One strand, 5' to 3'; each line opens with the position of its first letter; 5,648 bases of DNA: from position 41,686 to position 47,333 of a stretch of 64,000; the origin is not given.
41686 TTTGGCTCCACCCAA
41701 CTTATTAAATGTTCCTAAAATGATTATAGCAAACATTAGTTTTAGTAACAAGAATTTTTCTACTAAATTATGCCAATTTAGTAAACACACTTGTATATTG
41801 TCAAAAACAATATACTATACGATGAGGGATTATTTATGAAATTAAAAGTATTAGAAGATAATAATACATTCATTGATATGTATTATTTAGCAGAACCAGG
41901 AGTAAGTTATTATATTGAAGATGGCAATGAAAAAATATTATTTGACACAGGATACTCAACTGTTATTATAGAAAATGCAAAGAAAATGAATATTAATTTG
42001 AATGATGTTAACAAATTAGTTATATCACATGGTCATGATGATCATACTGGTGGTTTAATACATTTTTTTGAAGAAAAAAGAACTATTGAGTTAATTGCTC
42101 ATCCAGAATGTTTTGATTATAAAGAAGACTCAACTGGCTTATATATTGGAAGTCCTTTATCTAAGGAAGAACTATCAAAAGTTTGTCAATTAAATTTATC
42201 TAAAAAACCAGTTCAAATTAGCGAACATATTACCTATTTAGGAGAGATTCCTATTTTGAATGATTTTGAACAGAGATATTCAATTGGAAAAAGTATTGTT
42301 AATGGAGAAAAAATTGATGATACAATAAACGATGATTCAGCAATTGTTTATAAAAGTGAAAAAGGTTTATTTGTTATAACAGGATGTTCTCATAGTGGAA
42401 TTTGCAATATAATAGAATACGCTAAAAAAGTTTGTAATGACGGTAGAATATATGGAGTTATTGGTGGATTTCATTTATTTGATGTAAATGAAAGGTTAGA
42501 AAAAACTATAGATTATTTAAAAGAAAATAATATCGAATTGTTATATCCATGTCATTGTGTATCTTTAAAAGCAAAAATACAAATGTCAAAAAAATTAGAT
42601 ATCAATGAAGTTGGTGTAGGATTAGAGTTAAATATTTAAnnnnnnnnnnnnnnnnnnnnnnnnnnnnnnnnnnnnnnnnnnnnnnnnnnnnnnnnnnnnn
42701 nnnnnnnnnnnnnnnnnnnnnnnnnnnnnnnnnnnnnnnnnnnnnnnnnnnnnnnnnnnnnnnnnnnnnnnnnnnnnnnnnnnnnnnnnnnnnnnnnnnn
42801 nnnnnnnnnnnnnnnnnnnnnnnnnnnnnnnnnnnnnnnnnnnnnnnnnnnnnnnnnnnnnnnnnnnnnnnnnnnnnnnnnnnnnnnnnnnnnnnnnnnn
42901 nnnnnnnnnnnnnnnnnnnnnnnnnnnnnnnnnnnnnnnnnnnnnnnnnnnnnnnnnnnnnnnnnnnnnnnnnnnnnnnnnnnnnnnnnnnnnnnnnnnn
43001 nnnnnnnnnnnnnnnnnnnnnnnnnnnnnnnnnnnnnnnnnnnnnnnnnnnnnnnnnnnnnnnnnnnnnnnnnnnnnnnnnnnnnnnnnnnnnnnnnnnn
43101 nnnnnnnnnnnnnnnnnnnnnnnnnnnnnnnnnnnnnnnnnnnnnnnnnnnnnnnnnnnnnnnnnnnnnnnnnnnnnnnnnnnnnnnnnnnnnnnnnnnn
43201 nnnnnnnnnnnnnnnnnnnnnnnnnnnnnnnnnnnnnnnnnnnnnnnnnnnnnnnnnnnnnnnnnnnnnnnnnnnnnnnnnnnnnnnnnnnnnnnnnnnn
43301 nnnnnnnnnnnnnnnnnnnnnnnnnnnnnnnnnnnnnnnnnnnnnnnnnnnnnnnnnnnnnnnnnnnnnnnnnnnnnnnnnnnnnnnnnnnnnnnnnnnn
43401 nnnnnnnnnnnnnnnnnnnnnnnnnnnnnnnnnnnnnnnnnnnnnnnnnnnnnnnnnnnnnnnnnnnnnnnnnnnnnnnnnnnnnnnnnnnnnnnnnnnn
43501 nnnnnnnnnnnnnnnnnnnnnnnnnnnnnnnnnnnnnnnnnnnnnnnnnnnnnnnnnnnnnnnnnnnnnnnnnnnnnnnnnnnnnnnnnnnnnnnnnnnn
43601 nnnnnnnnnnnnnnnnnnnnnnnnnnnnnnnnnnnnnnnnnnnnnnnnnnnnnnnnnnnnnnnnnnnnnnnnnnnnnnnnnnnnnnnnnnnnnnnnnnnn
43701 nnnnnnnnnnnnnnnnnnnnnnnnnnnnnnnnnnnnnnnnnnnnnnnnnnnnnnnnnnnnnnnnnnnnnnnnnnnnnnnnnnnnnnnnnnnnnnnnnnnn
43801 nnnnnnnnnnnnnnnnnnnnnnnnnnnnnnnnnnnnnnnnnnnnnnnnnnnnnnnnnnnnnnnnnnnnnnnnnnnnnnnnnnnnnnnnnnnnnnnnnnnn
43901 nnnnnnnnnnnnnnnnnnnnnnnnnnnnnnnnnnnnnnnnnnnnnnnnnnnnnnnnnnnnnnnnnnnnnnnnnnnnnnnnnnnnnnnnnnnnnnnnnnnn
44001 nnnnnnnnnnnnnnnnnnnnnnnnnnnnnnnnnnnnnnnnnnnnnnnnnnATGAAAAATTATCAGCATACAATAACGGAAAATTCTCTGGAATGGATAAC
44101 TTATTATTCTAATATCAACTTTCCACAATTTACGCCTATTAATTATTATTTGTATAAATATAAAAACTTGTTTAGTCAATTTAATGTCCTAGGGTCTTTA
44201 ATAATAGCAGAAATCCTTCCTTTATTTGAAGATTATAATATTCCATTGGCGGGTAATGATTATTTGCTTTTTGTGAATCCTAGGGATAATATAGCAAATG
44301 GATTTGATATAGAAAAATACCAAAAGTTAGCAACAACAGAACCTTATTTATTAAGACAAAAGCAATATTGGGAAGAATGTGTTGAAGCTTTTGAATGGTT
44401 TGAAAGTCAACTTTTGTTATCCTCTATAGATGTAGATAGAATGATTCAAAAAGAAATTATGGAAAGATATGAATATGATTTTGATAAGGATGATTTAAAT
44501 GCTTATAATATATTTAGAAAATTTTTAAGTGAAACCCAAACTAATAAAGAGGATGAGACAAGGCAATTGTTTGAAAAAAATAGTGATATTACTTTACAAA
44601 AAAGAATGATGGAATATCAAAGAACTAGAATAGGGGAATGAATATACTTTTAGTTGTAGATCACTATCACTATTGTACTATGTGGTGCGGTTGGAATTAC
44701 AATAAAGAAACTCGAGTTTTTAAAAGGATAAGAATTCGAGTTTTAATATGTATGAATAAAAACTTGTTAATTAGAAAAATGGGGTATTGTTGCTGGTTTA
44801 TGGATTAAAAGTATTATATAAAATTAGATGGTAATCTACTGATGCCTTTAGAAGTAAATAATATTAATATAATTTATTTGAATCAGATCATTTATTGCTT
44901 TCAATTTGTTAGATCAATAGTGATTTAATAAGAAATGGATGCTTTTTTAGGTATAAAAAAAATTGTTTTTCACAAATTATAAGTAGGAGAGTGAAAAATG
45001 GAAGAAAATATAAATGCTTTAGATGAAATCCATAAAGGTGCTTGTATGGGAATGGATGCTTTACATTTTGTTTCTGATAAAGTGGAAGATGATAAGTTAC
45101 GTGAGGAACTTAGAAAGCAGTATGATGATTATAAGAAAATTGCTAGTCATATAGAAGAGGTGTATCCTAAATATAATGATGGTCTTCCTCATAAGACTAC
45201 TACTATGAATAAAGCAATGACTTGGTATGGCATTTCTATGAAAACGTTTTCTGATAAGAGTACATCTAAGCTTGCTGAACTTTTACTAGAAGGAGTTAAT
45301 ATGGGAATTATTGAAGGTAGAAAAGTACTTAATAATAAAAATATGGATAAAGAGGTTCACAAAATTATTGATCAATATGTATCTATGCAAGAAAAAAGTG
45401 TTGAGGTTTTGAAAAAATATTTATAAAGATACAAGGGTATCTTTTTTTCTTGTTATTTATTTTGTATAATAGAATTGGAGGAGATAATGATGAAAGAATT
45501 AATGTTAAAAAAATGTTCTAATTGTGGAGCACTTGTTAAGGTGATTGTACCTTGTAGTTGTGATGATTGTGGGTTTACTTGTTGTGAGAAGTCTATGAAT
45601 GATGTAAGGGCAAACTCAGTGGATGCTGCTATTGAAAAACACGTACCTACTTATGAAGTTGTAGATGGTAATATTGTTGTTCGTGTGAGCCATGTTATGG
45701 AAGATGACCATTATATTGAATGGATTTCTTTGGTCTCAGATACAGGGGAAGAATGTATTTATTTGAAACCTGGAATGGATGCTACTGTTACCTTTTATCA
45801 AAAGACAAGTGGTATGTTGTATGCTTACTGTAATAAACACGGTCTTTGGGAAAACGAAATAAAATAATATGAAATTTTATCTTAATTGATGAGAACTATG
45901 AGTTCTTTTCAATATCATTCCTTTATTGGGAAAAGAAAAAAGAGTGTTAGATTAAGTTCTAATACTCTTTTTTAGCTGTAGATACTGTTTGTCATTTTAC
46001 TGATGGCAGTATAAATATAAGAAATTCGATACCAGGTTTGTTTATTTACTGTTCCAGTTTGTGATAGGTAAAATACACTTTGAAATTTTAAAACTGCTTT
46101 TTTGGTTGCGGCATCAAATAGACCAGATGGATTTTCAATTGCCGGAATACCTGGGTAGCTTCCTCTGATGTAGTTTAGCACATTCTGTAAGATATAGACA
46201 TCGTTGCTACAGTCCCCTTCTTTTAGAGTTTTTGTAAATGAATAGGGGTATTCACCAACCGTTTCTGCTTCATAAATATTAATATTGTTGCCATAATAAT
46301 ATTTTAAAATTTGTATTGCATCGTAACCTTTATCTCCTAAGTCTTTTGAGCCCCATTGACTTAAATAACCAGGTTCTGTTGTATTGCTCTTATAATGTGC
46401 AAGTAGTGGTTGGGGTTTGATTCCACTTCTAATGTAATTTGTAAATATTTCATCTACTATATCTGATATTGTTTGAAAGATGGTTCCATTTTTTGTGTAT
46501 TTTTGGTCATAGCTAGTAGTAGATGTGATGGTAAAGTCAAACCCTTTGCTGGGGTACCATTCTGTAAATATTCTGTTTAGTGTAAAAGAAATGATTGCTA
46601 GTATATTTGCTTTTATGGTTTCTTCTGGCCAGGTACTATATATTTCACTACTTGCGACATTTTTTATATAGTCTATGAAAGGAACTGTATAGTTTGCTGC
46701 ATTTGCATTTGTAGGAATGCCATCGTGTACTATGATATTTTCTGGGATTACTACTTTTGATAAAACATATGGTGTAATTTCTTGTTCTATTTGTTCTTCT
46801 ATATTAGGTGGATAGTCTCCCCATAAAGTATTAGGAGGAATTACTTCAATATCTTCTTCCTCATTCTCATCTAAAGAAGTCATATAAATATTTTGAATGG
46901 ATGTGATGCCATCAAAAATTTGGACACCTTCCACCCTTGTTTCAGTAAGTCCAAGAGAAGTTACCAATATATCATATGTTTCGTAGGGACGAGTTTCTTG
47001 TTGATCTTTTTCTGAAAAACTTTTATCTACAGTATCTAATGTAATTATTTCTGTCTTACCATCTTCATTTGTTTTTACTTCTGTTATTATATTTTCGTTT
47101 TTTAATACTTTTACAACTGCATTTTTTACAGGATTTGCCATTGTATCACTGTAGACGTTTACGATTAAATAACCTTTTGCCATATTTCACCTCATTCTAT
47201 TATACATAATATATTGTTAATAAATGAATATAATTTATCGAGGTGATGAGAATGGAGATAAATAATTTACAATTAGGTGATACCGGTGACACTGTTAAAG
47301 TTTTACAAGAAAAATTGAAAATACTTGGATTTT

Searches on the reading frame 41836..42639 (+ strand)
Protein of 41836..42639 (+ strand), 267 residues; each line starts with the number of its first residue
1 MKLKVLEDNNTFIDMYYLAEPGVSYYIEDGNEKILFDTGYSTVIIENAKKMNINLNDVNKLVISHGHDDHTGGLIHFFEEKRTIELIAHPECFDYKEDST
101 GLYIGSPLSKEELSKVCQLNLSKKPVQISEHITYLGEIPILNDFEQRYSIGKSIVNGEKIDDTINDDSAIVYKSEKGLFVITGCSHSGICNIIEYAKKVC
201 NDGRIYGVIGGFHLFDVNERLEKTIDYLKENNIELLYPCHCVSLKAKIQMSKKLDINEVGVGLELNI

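Call 17: search_protein_families(library=pfam, proteins=[window:41836-42639:+], max_evalue=0.01)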
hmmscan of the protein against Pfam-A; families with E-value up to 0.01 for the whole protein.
window:41836-42639:+ (267 aa): 2 families
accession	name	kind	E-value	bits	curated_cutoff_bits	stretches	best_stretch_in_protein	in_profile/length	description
PF00753.33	Lactamase_B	-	7e-14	52.7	22.7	1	21-132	5-97/196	Metallo-beta-lactamase superfamily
PF12706.13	Lactamase_B_2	-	7.6e-05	22.8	27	1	33-97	2-71/200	Beta-lactamase superfamily domain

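Call 18: find_related_loci(query=window:41836-42639:+, collection=genome_contigs, flank=6000)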
Query window:41836-42639:+ (267 aa) in genome_contigs; peptide patterns used: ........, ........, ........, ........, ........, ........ (x = any residue, [..] = any of these).
455 stretches matched a pattern; 104 encode a relative of the query (tblastn E <= 1e-3); the best 80 are kept; 80 distinct loci.
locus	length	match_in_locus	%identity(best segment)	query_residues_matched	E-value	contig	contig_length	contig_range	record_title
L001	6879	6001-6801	98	1-267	9e-175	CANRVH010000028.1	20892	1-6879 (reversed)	MAG TPA_asm: uncultured Clostridia bacterium isolate SRR15730529_bin.44_metawrap_v1.3_MAG genome assembly, contig: NODE.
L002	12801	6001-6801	97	1-267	1e-172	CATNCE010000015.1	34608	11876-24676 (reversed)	MAG TPA_asm: uncultured Bacilli bacterium isolate MGG24433_1680015443 genome assembly, contig: SRR10593855_886, whole ge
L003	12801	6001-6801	97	1-267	1e-172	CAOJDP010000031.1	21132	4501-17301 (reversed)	MAG TPA_asm: uncultured Bacillales bacterium isolate SRR15604593_bin.36_metawrap_v1.3_MAG genome assembly, contig: NODE.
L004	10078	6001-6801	90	1-267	1e-162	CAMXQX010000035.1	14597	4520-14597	MAG TPA_asm: uncultured Firmicutes bacterium isolate SRR14920958_bin.20_metawrap_v1.3_MAG genome assembly, contig: NODE.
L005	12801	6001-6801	90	1-267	1e-161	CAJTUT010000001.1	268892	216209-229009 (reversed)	MAG TPA_asm: uncultured Bacilli bacterium isolate MGBC114289 genome assembly, contig: MGBC114289.1, whole genome shotgun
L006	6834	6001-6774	89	10-267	1e-155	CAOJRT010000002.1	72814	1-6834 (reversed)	MAG TPA_asm: uncultured Bacillales bacterium isolate SRR15604628_bin.33_metawrap_v1.3_MAG genome assembly, contig: NODE.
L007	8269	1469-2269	85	1-267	3e-154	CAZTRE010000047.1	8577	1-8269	MAG TPA_asm: uncultured Mycoplasma sp. isolate SRP287540_co1_217 genome assembly, contig: NODE_9139_length_8577_cov_23.5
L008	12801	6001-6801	87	1-267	4e-154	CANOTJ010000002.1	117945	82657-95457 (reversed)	MAG TPA_asm: uncultured Tenericutes bacterium isolate SRR15604499_bin.21_metawrap_v1.3_MAG genome assembly, contig: NODE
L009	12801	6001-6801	82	1-267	4e-149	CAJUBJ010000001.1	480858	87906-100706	MAG TPA_asm: uncultured Bacilli bacterium isolate MGBC127997 genome assembly, contig: MGBC127997.1, whole genome shotgun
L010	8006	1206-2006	79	1-267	8e-145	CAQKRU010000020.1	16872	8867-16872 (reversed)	MAG TPA_asm: uncultured Eubacteriales bacterium isolate MGBC110748 genome assembly, contig: MGBC110748.20, whole genome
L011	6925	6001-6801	79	1-267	2e-143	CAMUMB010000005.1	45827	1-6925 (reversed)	MAG TPA_asm: uncultured Bacillales bacterium isolate SRR14038239_bin.65_metawrap_v1.3_MAG genome assembly, contig: NODE.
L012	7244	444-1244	79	1-267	4e-143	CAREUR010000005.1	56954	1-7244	MAG TPA_asm: uncultured Eubacteriales bacterium isolate MGBC113193 genome assembly, contig: MGBC113193.5, whole genome s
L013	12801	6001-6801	78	1-267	6e-142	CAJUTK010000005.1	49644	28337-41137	MAG TPA_asm: uncultured Bacilli bacterium isolate MGBC165900 genome assembly, contig: MGBC165900.5, whole genome shotgun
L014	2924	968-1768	77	1-267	2e-146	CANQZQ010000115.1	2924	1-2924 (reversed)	MAG: uncultured Bacilli bacterium isolate Lapin-017__bin6 genome assembly, contig: Lapin-017__NODE_34393_length_2924_cov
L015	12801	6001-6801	75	1-267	2e-139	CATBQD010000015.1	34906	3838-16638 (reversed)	MAG: uncultured Bacilli bacterium isolate extra-SRR5927706.69_1677798363 genome assembly, contig: NODE_577_length_34906_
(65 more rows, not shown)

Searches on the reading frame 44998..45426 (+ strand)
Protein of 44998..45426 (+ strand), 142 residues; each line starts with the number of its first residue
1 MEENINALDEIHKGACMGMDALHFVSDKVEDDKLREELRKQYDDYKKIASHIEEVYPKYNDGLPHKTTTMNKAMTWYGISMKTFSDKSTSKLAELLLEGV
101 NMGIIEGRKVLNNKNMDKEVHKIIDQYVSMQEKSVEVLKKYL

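Call 17: search_protein_families(library=pfam, proteins=[window:44998-45426:+], max_evalue=0.01)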
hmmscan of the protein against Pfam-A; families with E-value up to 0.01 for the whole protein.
window:44998-45426:+ (142 aa): 1 family
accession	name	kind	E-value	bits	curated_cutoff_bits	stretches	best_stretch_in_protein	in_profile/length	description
PF09537.16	DUF2383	-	4.6e-06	27.2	30.8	1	5-112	3-110/111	Domain of unknown function (DUF2383)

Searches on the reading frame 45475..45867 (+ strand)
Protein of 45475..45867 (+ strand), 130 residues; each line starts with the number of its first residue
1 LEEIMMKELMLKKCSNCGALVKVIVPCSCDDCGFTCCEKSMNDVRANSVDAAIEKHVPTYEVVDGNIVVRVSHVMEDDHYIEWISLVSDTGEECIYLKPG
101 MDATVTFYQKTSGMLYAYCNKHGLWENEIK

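Call 17: search_protein_families(library=pfam, proteins=[window:45475-45867:+], max_evalue=0.01)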
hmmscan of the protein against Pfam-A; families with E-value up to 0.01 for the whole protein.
window:45475-45867:+ (130 aa): 1 family
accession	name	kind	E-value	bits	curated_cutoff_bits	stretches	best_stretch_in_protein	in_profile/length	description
PF01880.24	Desulfoferrodox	-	1.8e-14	54.5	22.2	1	50-128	3-98/98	Desulfoferrodoxin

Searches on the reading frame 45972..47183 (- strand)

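Call 69: search_protein_families(library=pfam, proteins=[window:45972-47183:-], max_evalue=0.001)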
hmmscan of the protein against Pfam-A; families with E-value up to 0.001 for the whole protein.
window:45972-47183:- (403 aa): 2 families
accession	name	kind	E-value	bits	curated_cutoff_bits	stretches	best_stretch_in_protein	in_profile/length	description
PF01471.23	PG_binding_1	-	8.9e-10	39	23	1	327-386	3-56/57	Putative peptidoglycan binding domain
PF08486.15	SpoIID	-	1.3e-05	26.2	23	1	166-231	10-69/97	Stage II sporulation protein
